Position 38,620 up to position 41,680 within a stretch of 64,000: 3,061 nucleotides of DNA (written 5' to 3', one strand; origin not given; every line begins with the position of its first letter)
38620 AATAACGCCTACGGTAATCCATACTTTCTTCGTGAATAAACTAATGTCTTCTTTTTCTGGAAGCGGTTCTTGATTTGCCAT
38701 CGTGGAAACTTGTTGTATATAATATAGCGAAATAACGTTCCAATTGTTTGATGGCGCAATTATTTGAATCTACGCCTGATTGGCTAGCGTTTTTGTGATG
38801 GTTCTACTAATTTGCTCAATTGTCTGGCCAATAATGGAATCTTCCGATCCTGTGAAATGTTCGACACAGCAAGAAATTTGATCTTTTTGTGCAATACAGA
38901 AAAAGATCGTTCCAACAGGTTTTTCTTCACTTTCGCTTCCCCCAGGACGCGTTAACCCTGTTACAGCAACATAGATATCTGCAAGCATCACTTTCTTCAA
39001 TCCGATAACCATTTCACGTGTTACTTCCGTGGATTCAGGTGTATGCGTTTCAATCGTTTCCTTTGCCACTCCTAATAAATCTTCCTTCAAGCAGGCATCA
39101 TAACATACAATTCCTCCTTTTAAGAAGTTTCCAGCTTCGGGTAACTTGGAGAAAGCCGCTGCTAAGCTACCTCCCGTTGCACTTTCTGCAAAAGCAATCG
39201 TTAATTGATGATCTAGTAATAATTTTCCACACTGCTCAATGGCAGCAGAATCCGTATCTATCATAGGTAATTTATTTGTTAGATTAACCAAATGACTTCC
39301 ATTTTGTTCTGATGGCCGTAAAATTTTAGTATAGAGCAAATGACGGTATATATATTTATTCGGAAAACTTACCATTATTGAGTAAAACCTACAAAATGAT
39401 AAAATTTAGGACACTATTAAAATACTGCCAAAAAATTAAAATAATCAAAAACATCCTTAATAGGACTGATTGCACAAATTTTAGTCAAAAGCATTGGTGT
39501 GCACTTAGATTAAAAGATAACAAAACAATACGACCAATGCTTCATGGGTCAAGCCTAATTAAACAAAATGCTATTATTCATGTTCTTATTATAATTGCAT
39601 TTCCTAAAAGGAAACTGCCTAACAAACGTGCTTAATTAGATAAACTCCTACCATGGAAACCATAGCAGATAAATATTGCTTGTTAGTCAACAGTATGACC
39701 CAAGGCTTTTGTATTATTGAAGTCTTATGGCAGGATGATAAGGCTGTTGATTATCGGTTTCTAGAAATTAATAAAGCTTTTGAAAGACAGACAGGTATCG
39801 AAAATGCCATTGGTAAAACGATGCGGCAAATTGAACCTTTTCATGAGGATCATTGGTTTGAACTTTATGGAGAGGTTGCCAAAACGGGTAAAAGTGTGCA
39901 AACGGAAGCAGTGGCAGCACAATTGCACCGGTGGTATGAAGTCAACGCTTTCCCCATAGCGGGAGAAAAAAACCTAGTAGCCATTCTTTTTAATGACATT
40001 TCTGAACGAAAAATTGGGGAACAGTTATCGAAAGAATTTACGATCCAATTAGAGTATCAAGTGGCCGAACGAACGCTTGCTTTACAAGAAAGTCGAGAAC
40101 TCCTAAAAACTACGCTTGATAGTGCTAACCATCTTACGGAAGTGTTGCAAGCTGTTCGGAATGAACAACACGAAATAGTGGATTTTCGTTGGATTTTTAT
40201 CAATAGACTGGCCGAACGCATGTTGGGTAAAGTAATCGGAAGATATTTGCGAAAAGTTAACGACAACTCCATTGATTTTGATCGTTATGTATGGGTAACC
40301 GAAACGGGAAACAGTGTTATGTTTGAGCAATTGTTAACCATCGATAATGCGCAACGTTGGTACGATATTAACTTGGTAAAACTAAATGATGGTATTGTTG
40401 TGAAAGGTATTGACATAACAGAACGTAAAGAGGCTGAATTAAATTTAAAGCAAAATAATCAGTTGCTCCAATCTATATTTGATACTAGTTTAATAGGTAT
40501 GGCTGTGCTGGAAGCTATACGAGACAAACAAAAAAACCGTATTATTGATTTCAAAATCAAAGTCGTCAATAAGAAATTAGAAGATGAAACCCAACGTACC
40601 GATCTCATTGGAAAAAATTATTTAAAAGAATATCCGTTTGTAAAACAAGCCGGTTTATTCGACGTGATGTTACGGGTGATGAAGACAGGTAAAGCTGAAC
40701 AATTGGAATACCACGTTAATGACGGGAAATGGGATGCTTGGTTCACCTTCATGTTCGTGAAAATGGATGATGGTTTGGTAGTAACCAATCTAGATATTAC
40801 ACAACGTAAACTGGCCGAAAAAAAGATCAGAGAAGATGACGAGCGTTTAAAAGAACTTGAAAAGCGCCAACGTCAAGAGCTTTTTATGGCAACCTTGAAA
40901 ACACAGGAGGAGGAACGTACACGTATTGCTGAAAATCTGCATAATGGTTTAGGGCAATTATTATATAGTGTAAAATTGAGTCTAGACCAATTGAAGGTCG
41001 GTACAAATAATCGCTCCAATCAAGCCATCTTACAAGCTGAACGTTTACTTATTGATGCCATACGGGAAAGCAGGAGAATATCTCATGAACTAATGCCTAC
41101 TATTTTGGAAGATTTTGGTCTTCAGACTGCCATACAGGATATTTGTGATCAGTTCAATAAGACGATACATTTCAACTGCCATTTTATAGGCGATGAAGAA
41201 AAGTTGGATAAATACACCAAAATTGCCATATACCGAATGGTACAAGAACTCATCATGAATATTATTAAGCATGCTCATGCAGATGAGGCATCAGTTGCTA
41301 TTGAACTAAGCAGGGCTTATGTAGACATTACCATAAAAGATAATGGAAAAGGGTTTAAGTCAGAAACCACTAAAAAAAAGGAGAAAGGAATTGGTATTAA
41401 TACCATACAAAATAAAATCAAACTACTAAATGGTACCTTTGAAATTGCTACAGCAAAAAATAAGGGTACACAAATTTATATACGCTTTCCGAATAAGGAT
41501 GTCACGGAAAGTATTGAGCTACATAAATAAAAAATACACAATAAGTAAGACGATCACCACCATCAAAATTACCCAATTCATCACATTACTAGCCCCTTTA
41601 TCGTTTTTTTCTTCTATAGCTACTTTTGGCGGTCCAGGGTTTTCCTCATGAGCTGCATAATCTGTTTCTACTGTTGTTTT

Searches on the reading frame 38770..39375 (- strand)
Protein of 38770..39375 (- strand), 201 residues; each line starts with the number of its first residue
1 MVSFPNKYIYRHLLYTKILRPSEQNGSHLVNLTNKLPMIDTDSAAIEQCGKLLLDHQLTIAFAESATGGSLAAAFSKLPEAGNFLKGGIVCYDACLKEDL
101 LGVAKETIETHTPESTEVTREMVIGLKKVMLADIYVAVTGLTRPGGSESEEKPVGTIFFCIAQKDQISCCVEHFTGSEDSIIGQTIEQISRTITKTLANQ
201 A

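Call 77: search_protein_families(library=pfam, proteins=[window:38770-39375:-], max_evalue=0.00001)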
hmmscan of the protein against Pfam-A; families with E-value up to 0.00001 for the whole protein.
window:38770-39375:- (201 aa): 1 family
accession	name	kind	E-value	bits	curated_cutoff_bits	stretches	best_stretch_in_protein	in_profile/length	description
PF02464.23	CinA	-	1.9e-35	122.2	23.5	1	46-190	5-148/155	Competence-damaged protein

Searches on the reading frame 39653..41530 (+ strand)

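Call 77: search_protein_families(library=pfam, proteins=[window:39653-41530:+], max_evalue=0.00001)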
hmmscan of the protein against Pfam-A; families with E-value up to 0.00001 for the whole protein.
window:39653-41530:+ (625 aa): 4 families
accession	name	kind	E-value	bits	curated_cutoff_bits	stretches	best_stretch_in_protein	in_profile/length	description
PF08448.16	PAS_4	-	3.9e-14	53.3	23.1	0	33-120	14-109/110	PAS fold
PF02518.31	HATPase_c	-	3.3e-12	47.3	26.4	1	524-614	4-109/111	Histidine kinase-, DNA gyrase B-, and HSP90-like ATPase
PF13188.13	PAS_8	-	8.8e-08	32.2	21.8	0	8-65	3-55/65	PAS domain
PF07730.19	HisKA_3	-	9.7e-07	29.7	24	1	421-483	1-66/68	Histidine kinase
